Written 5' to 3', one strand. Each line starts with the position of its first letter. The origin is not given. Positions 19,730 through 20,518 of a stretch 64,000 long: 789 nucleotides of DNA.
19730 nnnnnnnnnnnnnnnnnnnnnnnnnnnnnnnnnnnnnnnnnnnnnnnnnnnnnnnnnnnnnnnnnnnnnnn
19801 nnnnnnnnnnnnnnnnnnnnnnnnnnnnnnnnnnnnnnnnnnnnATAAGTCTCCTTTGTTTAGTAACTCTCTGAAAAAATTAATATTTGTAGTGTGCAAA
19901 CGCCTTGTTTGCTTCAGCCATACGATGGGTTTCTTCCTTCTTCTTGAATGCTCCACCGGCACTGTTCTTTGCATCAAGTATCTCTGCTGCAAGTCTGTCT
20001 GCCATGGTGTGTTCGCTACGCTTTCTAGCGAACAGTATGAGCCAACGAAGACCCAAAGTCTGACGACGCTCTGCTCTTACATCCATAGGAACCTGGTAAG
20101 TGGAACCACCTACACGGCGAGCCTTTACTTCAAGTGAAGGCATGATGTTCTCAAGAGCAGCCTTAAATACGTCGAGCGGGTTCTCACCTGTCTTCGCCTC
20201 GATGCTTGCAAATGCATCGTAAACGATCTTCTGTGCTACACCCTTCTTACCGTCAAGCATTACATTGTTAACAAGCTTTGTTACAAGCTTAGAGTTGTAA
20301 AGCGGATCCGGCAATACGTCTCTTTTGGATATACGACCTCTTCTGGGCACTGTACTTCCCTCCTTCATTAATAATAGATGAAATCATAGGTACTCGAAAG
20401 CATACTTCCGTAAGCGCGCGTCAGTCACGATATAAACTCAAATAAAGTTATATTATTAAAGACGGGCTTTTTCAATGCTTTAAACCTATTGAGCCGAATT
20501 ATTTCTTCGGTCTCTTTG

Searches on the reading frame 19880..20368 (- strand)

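Call 33: search_protein_families(library=pfam, proteins=[window:19880-20368:-], max_evalue=0.001)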
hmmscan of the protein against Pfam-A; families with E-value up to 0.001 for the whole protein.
window:19880-20368:- (162 aa): 1 family
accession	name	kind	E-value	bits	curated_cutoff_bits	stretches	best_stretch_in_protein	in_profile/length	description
PF00177.27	Ribosomal_S7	-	1.1e-66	223.4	24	1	8-155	1-148/148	Ribosomal protein S7p/S5e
